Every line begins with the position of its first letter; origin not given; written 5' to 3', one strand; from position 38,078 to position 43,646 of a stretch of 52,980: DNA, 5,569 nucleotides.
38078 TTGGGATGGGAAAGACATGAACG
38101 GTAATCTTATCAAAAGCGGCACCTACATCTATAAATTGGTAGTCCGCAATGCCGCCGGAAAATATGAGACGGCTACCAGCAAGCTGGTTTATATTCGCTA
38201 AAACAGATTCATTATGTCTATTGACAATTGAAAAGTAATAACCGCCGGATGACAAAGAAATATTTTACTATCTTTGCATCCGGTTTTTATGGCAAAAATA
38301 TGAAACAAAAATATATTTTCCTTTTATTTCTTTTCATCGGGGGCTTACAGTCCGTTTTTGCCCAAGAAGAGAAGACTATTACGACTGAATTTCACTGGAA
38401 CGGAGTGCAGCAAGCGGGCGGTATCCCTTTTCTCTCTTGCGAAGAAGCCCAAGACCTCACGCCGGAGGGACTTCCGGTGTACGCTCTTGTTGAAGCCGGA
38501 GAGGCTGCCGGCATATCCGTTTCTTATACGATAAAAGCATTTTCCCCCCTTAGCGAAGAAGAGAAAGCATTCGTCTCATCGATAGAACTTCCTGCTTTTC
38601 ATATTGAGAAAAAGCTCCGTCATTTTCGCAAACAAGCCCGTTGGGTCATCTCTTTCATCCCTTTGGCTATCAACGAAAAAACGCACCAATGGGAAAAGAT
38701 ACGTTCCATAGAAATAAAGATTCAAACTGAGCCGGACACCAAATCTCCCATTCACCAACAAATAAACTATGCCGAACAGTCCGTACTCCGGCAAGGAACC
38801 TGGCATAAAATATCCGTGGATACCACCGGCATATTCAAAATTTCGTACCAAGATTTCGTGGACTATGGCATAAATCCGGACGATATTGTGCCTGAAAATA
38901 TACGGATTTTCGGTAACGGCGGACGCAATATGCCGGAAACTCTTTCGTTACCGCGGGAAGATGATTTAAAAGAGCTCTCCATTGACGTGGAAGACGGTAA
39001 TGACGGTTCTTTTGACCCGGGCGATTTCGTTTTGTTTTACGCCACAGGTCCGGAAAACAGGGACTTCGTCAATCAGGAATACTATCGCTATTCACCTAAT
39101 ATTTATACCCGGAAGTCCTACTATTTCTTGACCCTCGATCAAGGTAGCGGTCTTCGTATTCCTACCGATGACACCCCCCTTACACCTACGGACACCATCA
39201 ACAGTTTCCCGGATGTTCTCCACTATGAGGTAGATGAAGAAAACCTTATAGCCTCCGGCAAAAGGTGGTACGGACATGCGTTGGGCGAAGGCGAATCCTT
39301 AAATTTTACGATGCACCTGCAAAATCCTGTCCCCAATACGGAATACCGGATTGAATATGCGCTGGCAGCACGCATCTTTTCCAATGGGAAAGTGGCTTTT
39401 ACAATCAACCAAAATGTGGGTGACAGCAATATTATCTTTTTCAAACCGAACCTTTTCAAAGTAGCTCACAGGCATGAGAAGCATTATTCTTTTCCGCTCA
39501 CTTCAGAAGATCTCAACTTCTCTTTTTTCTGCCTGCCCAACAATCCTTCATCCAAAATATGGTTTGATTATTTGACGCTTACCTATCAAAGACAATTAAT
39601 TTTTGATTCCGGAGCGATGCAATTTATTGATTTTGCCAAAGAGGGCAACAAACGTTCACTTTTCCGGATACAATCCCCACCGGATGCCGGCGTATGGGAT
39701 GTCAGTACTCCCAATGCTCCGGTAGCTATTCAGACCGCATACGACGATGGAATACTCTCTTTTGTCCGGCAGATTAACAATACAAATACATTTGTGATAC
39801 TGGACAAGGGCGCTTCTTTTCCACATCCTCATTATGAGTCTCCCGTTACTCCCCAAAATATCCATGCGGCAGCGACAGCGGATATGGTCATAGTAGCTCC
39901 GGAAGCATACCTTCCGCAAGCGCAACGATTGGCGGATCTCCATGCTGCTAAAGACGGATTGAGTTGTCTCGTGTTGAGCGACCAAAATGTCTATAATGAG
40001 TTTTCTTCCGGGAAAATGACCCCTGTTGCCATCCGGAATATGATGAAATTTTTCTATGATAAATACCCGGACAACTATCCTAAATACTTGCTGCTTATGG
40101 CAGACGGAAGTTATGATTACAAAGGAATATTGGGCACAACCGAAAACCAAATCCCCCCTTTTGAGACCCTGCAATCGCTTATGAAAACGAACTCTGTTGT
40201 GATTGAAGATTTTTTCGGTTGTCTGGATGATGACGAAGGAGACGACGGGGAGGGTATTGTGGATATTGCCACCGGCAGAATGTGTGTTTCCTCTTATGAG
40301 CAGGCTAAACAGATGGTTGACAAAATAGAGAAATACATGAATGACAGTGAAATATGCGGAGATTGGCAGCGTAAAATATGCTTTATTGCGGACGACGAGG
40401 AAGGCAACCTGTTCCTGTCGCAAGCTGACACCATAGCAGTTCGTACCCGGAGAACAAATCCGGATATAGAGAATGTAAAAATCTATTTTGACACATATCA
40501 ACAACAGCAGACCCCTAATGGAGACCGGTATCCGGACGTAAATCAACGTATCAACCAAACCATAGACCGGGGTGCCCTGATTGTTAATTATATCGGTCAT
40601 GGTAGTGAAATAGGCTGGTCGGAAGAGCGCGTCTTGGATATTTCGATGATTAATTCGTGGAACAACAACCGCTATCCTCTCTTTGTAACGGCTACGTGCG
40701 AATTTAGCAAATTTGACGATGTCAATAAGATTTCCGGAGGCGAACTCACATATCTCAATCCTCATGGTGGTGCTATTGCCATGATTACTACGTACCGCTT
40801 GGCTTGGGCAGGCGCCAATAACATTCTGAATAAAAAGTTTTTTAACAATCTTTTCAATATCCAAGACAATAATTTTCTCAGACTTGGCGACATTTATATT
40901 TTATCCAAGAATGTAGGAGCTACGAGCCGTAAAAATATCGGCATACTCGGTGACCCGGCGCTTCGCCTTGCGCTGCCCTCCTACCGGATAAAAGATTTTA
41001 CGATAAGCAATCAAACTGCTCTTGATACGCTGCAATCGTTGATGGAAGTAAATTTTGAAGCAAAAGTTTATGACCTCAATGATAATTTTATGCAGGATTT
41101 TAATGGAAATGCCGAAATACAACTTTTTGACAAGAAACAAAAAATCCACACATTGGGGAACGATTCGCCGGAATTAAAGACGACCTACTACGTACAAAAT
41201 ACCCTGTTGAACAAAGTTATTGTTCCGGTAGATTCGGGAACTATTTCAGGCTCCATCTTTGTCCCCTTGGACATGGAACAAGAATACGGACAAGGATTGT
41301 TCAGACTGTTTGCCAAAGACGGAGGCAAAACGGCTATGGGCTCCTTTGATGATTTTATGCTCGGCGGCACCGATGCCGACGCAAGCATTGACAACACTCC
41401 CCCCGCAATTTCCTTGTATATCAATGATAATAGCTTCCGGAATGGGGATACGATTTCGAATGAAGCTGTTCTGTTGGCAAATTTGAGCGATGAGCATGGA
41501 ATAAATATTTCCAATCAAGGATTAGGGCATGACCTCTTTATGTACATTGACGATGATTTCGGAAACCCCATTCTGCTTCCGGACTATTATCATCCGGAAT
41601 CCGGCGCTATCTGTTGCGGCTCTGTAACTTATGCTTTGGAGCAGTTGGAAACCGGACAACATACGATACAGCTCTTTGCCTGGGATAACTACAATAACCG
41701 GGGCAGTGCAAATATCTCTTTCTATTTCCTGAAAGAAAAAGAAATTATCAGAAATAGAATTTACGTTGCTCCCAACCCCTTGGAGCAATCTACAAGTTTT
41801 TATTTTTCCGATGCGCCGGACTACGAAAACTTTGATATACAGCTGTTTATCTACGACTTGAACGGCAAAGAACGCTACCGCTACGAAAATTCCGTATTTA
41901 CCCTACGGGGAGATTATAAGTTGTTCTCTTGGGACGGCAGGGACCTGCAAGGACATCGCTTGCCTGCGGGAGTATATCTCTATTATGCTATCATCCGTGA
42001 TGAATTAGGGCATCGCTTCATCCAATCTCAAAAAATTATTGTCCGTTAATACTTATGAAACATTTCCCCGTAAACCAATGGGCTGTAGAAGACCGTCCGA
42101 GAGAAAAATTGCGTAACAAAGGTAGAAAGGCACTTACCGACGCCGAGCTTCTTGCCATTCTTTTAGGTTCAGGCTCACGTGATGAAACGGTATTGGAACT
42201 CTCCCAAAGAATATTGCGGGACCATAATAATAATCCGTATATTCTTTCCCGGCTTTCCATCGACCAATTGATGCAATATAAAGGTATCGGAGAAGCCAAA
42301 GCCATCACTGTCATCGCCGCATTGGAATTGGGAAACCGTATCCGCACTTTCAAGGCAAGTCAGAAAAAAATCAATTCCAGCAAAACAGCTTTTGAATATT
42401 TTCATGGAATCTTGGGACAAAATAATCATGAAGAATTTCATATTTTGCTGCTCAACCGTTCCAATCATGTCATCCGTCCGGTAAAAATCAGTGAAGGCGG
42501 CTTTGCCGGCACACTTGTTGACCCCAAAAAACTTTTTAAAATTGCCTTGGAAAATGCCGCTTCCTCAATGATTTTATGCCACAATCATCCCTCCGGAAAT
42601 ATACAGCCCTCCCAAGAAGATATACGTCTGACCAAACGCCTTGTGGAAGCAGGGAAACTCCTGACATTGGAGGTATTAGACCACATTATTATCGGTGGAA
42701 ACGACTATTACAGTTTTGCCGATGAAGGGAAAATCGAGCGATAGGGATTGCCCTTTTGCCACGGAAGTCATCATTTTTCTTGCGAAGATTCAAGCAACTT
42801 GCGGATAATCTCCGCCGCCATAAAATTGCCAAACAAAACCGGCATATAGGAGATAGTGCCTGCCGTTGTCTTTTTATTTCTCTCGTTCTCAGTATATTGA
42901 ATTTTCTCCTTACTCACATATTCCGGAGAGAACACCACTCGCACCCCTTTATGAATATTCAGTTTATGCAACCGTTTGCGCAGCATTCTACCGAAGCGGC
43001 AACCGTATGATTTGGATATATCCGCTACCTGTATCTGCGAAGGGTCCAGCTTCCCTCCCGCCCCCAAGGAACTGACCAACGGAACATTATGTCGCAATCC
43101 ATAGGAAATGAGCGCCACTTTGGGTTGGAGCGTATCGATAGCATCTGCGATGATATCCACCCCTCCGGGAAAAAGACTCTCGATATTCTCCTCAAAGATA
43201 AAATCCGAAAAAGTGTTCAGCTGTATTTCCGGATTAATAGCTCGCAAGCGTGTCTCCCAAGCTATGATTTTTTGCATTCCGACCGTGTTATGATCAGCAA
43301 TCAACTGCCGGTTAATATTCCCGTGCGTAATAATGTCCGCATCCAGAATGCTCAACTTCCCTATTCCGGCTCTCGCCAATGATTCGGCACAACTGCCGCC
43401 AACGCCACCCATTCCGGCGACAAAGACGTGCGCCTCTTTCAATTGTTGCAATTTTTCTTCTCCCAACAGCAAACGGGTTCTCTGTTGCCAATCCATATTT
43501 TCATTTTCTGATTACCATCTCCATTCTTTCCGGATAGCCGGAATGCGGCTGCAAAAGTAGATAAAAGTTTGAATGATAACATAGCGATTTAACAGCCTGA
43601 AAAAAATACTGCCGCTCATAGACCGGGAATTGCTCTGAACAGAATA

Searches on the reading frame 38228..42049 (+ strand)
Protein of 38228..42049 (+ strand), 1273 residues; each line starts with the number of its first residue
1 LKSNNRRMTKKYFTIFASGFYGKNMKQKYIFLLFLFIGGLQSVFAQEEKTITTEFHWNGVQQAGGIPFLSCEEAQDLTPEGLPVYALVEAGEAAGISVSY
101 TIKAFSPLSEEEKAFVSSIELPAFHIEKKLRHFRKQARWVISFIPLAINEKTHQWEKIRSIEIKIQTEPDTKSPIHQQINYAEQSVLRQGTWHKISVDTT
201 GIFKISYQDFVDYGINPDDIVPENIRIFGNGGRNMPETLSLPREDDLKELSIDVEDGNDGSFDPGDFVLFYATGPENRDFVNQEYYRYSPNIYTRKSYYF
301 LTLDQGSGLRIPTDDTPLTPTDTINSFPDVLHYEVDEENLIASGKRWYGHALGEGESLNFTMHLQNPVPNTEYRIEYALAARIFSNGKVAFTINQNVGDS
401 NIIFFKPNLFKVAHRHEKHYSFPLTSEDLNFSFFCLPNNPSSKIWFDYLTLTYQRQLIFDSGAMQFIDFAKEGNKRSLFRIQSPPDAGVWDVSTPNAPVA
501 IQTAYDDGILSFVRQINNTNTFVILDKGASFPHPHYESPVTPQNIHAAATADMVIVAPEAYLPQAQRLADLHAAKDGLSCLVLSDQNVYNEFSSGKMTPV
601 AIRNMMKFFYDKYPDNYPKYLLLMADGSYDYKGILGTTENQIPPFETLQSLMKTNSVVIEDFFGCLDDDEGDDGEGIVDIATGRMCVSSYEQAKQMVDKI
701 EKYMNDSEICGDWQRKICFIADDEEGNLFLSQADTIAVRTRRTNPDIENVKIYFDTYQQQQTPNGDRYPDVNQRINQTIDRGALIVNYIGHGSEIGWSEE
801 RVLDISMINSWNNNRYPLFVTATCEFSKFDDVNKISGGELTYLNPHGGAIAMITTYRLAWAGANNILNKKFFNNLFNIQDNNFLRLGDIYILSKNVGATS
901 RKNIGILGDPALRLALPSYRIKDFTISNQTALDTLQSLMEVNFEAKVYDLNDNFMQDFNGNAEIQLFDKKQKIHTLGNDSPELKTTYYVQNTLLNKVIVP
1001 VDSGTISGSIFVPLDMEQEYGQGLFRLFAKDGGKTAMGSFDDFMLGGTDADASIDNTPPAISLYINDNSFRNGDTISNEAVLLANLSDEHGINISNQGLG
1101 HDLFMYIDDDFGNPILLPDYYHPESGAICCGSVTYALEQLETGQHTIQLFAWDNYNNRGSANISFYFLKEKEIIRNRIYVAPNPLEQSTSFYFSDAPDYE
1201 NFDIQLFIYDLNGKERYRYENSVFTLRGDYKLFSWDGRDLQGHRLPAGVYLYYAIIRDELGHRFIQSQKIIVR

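Call 62: search_protein_families(library=pfam, proteins=[window:38228-42049:+], max_evalue=0.0001)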
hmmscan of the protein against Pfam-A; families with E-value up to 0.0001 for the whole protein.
window:38228-42049:+ (1273 aa): 1 family
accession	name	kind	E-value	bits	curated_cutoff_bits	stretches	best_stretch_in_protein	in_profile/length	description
PF01364.23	Peptidase_C25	-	5.5e-93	312.6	23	1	553-914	1-374/374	Peptidase family C25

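Call 78: search_protein_families(library=ncbifam, proteins=[window:38228-42049:+], max_evalue=0.00001)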
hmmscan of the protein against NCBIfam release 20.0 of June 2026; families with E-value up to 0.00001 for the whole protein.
window:38228-42049:+ (1273 aa): 2 families
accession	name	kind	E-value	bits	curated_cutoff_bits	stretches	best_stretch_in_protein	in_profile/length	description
NF033707.1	T9SS_sortase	equivalog_domain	0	1065.7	420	1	186-1272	1-1094/1095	type IX secretion system sortase PorU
NF052324.1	PorU_rel_Nterm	equivalog_domain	4.8e-49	167.3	450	1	189-929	29-783/879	putative type IX secretion system sortase PorU2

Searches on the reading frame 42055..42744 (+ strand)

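Call 62: search_protein_families(library=pfam, proteins=[window:42055-42744:+], max_evalue=0.0001)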
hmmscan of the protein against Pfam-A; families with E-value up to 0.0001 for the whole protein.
window:42055-42744:+ (229 aa): 2 families
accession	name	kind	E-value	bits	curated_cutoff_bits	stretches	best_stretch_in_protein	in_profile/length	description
PF04002.20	RadC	-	1.8e-42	144.6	22.1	1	106-225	1-120/121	RadC-like JAB domain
PF20582.4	UPF0758_N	-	3.1e-27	94.9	27.1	1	7-84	2-77/77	UPF0758 N-terminal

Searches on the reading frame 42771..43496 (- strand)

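Call 62: search_protein_families(library=pfam, proteins=[window:42771-43496:-], max_evalue=0.0001)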
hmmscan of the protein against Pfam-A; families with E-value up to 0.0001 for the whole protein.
window:42771-43496:- (241 aa): 1 family
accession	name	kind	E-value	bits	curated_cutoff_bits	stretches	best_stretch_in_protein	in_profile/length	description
PF00899.27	ThiF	-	1.8e-38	132.5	28.1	1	10-237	9-205/238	ThiF family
